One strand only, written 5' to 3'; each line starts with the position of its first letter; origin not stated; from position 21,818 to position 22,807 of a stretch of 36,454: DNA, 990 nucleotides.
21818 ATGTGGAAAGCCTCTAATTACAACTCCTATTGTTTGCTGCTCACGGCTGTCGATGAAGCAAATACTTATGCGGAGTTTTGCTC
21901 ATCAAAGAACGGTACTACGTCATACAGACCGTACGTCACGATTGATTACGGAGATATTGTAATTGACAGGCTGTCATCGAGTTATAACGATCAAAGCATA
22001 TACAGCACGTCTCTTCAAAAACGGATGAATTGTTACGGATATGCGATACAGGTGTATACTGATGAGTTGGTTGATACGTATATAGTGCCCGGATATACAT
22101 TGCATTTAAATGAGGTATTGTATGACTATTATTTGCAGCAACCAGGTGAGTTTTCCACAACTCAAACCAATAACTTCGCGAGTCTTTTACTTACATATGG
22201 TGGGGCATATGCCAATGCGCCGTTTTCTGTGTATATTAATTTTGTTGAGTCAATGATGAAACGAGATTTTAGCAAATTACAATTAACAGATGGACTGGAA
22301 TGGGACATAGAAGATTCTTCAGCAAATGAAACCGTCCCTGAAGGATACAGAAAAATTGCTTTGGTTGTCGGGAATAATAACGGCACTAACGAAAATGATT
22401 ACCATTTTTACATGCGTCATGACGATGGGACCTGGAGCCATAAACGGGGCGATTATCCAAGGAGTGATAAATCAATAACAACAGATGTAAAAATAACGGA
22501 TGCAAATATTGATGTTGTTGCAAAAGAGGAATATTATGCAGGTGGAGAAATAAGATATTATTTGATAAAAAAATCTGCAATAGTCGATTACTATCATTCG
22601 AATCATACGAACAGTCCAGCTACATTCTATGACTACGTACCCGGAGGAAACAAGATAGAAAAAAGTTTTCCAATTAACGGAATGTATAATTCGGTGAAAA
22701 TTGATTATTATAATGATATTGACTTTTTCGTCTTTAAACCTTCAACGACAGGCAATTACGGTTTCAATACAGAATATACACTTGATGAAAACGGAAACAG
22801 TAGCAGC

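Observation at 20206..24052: Low-GC two-gene cassette with its own strong promoter and terminator but no mobility genes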

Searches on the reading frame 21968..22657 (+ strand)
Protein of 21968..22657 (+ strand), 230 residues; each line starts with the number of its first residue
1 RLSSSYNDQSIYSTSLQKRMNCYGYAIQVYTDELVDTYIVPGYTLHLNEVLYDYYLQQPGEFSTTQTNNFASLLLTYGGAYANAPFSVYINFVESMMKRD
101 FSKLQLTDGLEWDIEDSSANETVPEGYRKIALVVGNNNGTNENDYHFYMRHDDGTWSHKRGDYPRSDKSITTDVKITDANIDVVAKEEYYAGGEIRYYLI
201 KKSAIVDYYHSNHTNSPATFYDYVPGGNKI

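Call 49: search_solved_structures(query=A3, max_evalue=10, show_alignments=3)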
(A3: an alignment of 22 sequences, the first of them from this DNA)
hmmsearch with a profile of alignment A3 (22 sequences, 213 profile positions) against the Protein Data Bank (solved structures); distinct sequences matched with E-value up to 10: 0.

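Call 50: search_protein_families(library=pfam, alignment_id=A3, max_evalue=10)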
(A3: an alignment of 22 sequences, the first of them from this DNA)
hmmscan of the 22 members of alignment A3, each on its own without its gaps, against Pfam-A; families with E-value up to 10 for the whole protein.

A. member 1, seq(230 aa): 0 families

B. families by the number of members that match (of 22 scanned): 6 families
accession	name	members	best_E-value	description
PF11412.14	DsbD_N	4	0.0064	Thiol:disulfide interchange protein DsbD, N-terminal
PF07752.16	S-layer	1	0.014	S-layer protein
PF03423.18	CBM_25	1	0.036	Carbohydrate binding domain (family 25)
PF21498.3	Obc1_C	1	0.052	Oxalate biosynthetic component 1, C-terminal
PF00150.24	Cellulase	1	0.08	Cellulase (glycosyl hydrolase family 5)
PF21608.2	V-cyclin_C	1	0.12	V-cyclin, C-terminal domain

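Call 57: find_related_loci(query=A3, collection=metagenome_contigs, flank=4000)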
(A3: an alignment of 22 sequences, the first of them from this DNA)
Query A3 (230 aa) in metagenome_contigs; peptide patterns used: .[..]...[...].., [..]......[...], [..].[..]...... (x = any residue, [..] = any of these).
599 stretches matched a pattern (row limit reached: there are more); 303 encode a relative of the query (tblastn E <= 1e-3); the best 80 are kept; 80 distinct loci.
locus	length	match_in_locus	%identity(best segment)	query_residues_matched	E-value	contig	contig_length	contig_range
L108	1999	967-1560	41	1-222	7e-41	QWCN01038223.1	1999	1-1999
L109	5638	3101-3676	42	1-212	9e-41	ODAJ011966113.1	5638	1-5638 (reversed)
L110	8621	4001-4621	39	1-222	3e-40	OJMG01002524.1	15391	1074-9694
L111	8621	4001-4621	39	1-222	3e-40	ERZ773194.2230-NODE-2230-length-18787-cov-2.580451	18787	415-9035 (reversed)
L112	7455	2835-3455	39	1-222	3e-40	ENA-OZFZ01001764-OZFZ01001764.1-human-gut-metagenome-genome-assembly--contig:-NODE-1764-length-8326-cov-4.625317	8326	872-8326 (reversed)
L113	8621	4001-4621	39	1-222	5e-40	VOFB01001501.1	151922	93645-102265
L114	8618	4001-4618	41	1-222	7e-40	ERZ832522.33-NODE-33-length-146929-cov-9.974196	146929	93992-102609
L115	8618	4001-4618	41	1-222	7e-40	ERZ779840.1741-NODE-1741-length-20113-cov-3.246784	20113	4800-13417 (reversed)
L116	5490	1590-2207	40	1-222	2e-39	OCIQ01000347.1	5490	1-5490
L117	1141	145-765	39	1-222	3e-40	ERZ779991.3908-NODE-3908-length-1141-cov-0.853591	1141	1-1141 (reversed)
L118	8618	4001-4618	39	1-222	2e-38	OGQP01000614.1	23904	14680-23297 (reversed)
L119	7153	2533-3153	39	1-222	2e-38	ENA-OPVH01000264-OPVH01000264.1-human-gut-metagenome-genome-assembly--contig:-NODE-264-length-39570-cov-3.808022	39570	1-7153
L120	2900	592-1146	36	1-212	3e-33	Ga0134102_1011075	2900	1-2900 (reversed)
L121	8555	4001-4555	39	1-211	1e-31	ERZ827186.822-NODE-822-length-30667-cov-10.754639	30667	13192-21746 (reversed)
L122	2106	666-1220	39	1-211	9e-32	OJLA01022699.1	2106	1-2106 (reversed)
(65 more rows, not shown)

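Call 60: predict_structure(alignment_id=A3)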
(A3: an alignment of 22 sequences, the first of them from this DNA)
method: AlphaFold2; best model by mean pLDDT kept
length: 230 residues; sequences in the alignment: 22
mean_pLDDT: 74.7   pTM: 0.77
mean pLDDT of the five models: 74.7, 74.6, 73.7, 71.7, 69.6
residues with pLDDT >= 90: 86; 70-90: 62; 50-70: 38; < 50: 44
segments of 3 or more residues with pLDDT < 50: 1-6, 34-41, 43-53, 213-230
pLDDT, mean of each block of 10 residues (from residue 1): 45 58 81 47 40 64 68 79 86 94 86 93 93 85 90 92 86 96 94 95 68 47 32
secondary structure, 60 per line:
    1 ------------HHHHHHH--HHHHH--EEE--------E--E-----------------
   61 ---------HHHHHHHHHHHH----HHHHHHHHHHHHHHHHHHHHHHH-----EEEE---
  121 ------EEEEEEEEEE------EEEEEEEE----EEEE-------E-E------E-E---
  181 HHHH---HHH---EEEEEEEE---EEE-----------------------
elements in order: H13-19 H22-26 E29-31 H70-81 H86-108 E114-117 E127-136 E143-150 E155-158 H181-184 E194-201 E205-207

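Call 63: fold_search(model_id=the predicted structure, library=pdb)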
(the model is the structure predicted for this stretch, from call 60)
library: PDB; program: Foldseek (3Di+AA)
matches with E <= 10: 307; with E <= 0.001: 0
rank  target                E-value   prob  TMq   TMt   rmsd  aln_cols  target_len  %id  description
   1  9fpa_A                6.0e-02  0.18  0.20  0.20  11.2       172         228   10  DUBS Parachlamydia sp. PcJOS orthorhombic crystal form (released 2025-04-23)
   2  9fn4_A                1.4e-01  0.16  0.21  0.21  10.9       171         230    8  DUBS Parachlamydia sp. PcJOS (released 2025-04-23)
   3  3ozu                  2.6e-01  0.07  0.18  0.12  14.3       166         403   11  The Crystal Structure of flavohemoglobin from R. eutrophus in complex with miconazole (released 2011-03-16)
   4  6nii_B                3.7e-01  0.11  0.17  0.20   7.9        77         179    9  Crystal structure of RavD (residues 1-200) from Legionella pneumophila (strain Corby) (released 2019-05-22)
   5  5e1t_A                4.8e-01  0.04  0.12  0.14  12.6        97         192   10  Crystal structure of TRAF1 TRAF domain (released 2016-12-07)
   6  8brf_AAA              7.0e-01  0.15  0.25  0.35   6.3       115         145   10  YopQ apo from Yersinia enterocolitica (released 2023-12-13)
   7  4ckg_B                7.0e-01  0.06  0.15  0.11  19.6       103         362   14  Helical reconstruction of ACAP1(BAR-PH domain) decorated membrane tubules by cryo-electron microscopy (released 2014-10-15)
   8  3mhs_A                8.0e-01  0.09  0.19  0.11   8.3        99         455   16  Structure of the SAGA Ubp8/Sgf11/Sus1/Sgf73 DUB module bound to ubiquitin aldehyde (released 2010-04-21)
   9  9f5t_C                8.0e-01  0.08  0.22  0.24   8.5       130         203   13  Ubiquitin C-terminal clippase BpJOS (released 2025-04-23)
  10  9f5t_A                8.5e-01  0.08  0.23  0.25   9.2       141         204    9  Ubiquitin C-terminal clippase BpJOS (released 2025-04-23)
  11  1flk_A                8.5e-01  0.03  0.12  0.13  13.0        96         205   10  MOLECULAR BASIS FOR CD40 SIGNALING MEDIATED BY TRAF3 (released 2000-10-18)
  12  4wa6_A                9.6e-01  0.11  0.18  0.10   7.6        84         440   17  Structure of yeast SAGA DUBm with Sgf73 N59D mutant at 2.36 angstroms resolution (released 2015-03-04)
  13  4zux_U                9.6e-01  0.10  0.19  0.11   7.4        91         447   18  SAGA DUB module Ubp8/Sgf11/Sus1/Sgf73 bound to ubiqitinated nucleosome (released 2016-02-24)
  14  6j8f_B                9.6e-01  0.03  0.14  0.14  11.1       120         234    8  Crystal structure of SVBP-VASH1 with peptide mimic the C-terminal of alpha-tubulin (released 2019-06-19)
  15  3mhh_A                1.0e+00  0.13  0.19  0.11   4.9        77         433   21  Structure of the SAGA Ubp8/Sgf11/Sus1/Sgf73 DUB module (released 2010-04-21)
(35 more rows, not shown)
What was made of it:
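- Weak PDB fold hits are almost all clan-CA thiol peptidases (call 63).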

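Call 91: find_related_loci(query=A3, collection=viral_contigs, flank=4000)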
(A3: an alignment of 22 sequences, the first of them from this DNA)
Query A3 (230 aa) in viral_contigs; peptide patterns used: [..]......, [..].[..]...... (x = any residue, [..] = any of these).
76 stretches matched a pattern; 57 encode a relative of the query (tblastn E <= 1e-3); 57 distinct loci.
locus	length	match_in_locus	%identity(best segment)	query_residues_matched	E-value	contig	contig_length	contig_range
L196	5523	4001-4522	36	16-219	8e-29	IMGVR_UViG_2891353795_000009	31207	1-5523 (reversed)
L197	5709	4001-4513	35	17-210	1e-23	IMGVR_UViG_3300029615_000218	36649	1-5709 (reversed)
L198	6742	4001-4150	47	110-164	2e-8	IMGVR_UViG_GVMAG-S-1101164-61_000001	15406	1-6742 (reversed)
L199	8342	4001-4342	30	21-167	2e-8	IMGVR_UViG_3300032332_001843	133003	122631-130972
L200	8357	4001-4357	30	4-161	4e-8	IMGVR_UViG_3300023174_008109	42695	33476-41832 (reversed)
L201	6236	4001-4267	29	114-208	6e-8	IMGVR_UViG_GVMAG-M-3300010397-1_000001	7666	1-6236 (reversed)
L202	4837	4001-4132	51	116-164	9e-8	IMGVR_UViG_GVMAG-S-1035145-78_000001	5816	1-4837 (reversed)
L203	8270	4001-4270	35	110-203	1e-6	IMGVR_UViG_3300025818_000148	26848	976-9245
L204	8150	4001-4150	42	125-184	1e-6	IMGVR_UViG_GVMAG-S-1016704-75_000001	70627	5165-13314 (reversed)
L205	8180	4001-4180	34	100-161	2e-6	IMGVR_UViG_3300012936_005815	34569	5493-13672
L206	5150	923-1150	39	79-161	2e-6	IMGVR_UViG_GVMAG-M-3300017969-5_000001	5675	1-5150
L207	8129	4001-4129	48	114-161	3e-6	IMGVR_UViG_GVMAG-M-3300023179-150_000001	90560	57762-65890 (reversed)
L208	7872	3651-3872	34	86-161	3e-6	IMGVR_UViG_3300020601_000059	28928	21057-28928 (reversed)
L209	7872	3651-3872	34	86-161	3e-6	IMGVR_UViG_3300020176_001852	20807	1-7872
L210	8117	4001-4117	48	121-164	3e-6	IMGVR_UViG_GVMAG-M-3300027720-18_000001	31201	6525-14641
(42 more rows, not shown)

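Call 94: fold_search(model_id=the predicted structure, library=viral)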
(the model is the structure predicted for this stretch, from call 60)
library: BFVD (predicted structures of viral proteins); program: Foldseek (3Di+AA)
matches with E <= 10: 461; with E <= 0.001: 2
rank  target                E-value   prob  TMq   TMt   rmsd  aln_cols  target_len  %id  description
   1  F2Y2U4                4.8e-08  1.00  0.49  0.61   5.4       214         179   20  (no name in the UniProt tables at hand)
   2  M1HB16                1.8e-05  1.00  0.48  0.52   5.3       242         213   16  (no name in the UniProt tables at hand)
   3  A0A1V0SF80            1.3e-03  1.00  0.38  0.48   7.2       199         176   16  Uncharacterized protein [Hokovirus HKV1]
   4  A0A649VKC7            3.4e-02  0.13  0.18  0.20  25.7       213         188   14  (no name in the UniProt tables at hand)
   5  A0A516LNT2            3.4e-02  0.08  0.15  0.15  18.4       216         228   10  (no name in the UniProt tables at hand)
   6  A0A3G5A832            8.2e-02  0.54  0.20  0.07   5.8        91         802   12  Class II histone deacetylase [Hyperionvirus sp.]
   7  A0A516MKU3            9.3e-02  0.15  0.19  0.26   8.3       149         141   15  (no name in the UniProt tables at hand)
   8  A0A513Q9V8            1.1e-01  0.11  0.21  0.13  19.9       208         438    8  Polyprotein 1a (Fragment) [Porcine torovirus]
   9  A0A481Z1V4            1.6e-01  0.44  0.29  0.34   7.3       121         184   12  Uncharacterized protein [Mimivirus LCMiAC02]
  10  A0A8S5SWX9            1.6e-01  0.13  0.22  0.07  13.6       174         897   13  Tail tape measure [Myoviridae sp. ctLYp5]
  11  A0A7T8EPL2            2.3e-01  0.15  0.23  0.33  10.1       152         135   15  Uncharacterized protein [Erwinia phage pEa_SNUABM_5]
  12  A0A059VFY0            3.1e-01  0.16  0.20  0.31  11.8       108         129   14  (no name in the UniProt tables at hand)
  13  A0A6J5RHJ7            3.1e-01  0.12  0.20  0.25  14.7       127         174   12  Uncharacterized protein [uncultured Caudovirales phage]
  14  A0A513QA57            3.1e-01  0.10  0.20  0.12  13.9       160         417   10  Polyprotein 1a (Fragment) [Porcine torovirus]
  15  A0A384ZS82            3.1e-01  0.07  0.15  0.21  11.9       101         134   11  Uncharacterized protein [Vibrio phage YC]
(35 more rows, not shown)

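Call 99: search_protein_families(library=phrogs, proteins=[L197:18-455:+, L197:1199-1636:+, L197:1590-1952:+, L196:158-913:+, L196:964-1419:-, L196:1416-2456:-, L196:4900-5523:+], max_evalue=0.001)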
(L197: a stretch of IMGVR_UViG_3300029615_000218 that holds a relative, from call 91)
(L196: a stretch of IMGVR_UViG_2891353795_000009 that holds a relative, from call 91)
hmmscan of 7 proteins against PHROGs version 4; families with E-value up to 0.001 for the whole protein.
L197:18-455:+ (145 aa): 1 family
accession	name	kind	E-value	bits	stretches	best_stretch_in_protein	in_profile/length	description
phrog_10353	-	unknown function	1.3e-11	45.8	1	4-118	54-154/177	-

L197:1199-1636:+ (145 aa): 2 families
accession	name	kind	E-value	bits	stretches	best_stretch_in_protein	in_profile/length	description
phrog_6657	-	unknown function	7.2e-23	82.2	1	8-128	313-433/463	-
phrog_33747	-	integration and excision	8.3e-12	46.3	1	12-82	5-80/81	transposase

L197:1590-1952:+ (120 aa): 1 family
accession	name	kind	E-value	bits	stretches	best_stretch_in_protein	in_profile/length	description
phrog_4716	-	integration and excision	1.5e-07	32.5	1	5-119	141-259/268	transposase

L196:158-913:+ (251 aa): 5 families
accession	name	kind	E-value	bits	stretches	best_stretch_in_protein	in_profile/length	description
phrog_56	-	other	7.8e-79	267.6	1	1-251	61-323/647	DNA methyltransferase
phrog_1996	-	other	1.3e-31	110.5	1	129-251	19-141/150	DNA methyltransferase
phrog_13242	-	unknown function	4.2e-23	83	1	6-209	30-230/450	-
phrog_23217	-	unknown function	7.1e-11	43.2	1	4-110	6-108/109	-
phrog_116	-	other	5.2e-08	32.7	1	3-200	512-723/779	DNA methyltransferase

L196:964-1419:- (151 aa): 0 families

L196:1416-2456:- (346 aa): 0 families

L196:4900-5523:+ (207 aa): 0 families
